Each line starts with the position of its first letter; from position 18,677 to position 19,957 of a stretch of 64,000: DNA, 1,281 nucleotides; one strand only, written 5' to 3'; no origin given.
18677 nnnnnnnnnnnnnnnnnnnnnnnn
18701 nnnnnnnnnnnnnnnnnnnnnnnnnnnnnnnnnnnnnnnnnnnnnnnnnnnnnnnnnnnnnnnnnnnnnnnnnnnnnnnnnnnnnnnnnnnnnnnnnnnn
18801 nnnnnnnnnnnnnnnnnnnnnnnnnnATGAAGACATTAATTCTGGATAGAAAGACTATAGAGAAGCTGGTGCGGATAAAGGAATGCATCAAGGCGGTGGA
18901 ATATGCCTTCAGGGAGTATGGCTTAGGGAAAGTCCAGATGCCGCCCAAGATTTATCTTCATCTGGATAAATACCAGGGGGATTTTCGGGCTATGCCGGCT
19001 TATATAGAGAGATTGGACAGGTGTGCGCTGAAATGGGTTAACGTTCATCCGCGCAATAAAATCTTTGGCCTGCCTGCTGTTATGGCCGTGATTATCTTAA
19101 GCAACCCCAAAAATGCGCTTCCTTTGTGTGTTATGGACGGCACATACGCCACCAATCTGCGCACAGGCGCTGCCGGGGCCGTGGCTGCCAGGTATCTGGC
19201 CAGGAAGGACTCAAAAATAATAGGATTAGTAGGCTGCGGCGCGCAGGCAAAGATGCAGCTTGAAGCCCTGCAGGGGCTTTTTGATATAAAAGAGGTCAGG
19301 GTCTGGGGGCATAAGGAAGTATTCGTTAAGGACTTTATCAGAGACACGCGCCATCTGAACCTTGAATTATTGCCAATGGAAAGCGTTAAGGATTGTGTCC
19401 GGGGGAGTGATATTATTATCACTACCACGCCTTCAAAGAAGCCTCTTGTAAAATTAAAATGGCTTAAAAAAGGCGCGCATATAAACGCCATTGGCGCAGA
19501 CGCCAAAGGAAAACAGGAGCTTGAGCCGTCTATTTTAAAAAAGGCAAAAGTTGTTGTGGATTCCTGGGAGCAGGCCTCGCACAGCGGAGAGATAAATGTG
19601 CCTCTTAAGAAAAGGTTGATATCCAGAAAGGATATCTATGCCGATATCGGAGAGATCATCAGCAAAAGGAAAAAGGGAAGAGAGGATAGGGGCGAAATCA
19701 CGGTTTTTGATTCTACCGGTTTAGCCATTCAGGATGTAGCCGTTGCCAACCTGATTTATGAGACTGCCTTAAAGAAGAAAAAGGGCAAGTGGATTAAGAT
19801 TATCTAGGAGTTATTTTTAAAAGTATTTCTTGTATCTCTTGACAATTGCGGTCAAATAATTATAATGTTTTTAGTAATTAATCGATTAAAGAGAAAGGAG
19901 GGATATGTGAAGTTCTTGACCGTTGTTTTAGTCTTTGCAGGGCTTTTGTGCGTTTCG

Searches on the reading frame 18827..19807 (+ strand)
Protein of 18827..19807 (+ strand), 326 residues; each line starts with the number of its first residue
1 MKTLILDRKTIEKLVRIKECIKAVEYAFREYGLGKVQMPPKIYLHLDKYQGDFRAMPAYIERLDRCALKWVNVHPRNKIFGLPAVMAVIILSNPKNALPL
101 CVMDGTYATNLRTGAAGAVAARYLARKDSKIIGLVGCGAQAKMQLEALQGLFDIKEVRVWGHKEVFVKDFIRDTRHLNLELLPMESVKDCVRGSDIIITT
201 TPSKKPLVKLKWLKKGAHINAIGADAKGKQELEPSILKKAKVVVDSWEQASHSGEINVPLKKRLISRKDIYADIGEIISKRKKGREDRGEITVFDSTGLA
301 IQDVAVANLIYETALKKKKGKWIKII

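Call 44: search_protein_families(library=pfam, proteins=[window:18827-19807:+], max_evalue=0.001)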
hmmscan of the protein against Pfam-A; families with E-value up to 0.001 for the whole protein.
window:18827-19807:+ (326 aa): 2 families
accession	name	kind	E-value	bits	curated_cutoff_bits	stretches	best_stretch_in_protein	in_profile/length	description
PF02423.21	OCD_Mu_crystall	-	2.4e-107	359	24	1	2-317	2-313/314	Ornithine cyclodeaminase/mu-crystallin family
PF01488.26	Shikimate_DH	-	2.6e-06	28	24.3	1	121-217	4-99/138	Shikimate / quinate 5-dehydrogenase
